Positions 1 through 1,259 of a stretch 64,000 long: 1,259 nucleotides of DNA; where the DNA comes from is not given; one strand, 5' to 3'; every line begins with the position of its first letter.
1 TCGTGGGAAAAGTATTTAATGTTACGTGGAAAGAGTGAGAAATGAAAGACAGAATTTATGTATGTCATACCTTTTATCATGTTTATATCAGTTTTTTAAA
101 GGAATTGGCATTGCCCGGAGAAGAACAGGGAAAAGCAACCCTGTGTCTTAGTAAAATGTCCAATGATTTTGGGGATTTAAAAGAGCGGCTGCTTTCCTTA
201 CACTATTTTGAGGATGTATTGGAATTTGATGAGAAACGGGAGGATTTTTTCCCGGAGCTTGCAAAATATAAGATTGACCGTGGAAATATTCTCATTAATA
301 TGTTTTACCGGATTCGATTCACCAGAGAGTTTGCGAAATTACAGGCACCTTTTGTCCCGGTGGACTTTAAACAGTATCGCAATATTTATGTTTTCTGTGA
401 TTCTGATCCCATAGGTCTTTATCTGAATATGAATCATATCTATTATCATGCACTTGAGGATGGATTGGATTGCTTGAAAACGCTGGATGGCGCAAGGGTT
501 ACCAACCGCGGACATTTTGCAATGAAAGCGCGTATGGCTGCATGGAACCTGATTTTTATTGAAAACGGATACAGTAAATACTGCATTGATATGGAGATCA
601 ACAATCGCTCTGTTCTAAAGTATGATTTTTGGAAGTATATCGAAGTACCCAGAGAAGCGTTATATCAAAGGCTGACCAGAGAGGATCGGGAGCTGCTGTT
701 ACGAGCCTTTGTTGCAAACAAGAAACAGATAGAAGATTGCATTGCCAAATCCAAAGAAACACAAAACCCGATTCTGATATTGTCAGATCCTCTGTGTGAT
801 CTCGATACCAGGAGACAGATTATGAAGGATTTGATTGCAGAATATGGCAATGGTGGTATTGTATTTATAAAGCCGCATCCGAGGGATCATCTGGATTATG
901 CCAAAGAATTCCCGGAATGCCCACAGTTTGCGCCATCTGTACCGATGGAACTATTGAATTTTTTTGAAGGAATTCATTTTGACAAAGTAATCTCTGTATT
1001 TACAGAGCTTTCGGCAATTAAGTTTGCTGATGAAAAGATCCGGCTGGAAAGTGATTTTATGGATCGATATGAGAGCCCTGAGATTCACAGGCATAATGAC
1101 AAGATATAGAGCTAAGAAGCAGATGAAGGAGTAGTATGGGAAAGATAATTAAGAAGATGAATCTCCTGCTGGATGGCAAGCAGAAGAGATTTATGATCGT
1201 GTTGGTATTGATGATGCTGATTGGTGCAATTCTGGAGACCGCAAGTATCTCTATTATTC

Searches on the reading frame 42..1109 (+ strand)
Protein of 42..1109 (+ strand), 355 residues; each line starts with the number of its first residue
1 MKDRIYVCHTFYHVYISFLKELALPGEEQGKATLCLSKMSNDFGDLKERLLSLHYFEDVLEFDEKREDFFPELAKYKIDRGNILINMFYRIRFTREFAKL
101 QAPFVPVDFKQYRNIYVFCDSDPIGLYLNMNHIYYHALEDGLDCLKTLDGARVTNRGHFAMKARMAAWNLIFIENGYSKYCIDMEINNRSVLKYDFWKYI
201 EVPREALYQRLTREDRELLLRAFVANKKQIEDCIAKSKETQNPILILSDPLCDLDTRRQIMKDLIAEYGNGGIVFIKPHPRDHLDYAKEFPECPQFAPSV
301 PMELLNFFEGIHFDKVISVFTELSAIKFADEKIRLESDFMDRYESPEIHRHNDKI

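Call 5: search_protein_families(library=pfam, proteins=[window:42-1109:+], max_evalue=0.0001)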
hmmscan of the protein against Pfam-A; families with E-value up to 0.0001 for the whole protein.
window:42-1109:+ (355 aa): 2 families
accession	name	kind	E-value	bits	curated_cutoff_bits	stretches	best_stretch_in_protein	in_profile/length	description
PF07922.17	Glyco_transf_52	-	2.6e-12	47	26.1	1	96-318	48-248/272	Glycosyltransferase family 52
PF07388.17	A-2_8-polyST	-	5.7e-05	23.3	23.3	0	160-290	115-260/316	Alpha-2,8-polysialyltransferase (POLYST)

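Call 17: find_encoding_contigs(protein=window:42-1109:+, flank=10000, max_places=3)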
Protein window:42-1109:+ (355 aa): 12 contigs read that carry it; 3 places shown.
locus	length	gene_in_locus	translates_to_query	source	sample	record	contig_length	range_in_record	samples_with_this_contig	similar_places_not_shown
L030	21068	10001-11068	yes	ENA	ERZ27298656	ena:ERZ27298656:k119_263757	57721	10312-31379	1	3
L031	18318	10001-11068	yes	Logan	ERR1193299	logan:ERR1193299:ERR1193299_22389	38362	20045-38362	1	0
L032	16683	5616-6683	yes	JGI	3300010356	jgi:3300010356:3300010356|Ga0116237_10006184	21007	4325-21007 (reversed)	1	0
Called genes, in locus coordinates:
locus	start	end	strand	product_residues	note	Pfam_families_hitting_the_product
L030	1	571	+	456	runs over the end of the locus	PF02397:Bac_transf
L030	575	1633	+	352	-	-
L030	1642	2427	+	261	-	PF00535:Glycos_transf_2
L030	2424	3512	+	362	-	PF14897:EpsG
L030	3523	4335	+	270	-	PF00535:Glycos_transf_2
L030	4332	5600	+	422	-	PF00534:Glycos_transf_1, PF13692:Glyco_trans_1_4, PF13524:Glyco_trans_1_2 (weak)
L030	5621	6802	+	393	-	PF20706:GT4-conflict, PF00534:Glycos_transf_1, PF13692:Glyco_trans_1_4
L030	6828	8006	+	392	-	PF00534:Glycos_transf_1, PF13692:Glyco_trans_1_4, PF13524:Glyco_trans_1_2 (weak)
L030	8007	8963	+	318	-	-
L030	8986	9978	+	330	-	PF00535:Glycos_transf_2, PF10111:Glyco_tranf_2_2, PF13641:Glyco_tranf_2_3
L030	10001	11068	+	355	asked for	PF07922:Glyco_transf_52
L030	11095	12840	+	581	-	PF00664:ABC_membrane, PF00005:ABC_tran, PF02463:SMC_N (weak)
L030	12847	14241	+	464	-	PF03062:MBOAT, PF13813:MBOAT_2 (weak)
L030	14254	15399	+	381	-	PF16822:ALGX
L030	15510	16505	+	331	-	PF00106:adh_short (weak), PF01073:3Beta_HSD, PF01370:Epimerase, PF02719:Polysacc_synt_2, PF04321:RmlD_sub_bind, PF07993:NAD_binding_4 (weak), PF13460:NAD_binding_10, PF16363:GDP_Man_Dehyd, +1 more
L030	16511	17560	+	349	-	PF03102:NeuB, PF08666:SAF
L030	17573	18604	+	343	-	PF04101:Glyco_tran_28_C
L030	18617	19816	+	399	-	PF01041:DegT_DnrJ_EryC1, PF01053:Cys_Met_Meta_PP, PF00155:Aminotran_1_2, PF01212:Beta_elim_lyase, PF00266:Aminotran_5 (weak)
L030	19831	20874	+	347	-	PF00535:Glycos_transf_2, PF10111:Glyco_tranf_2_2, PF13641:Glyco_tranf_2_3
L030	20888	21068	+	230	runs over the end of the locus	PF02348:CTP_transf_3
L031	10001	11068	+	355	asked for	PF07922:Glyco_transf_52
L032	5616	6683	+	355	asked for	PF07922:Glyco_transf_52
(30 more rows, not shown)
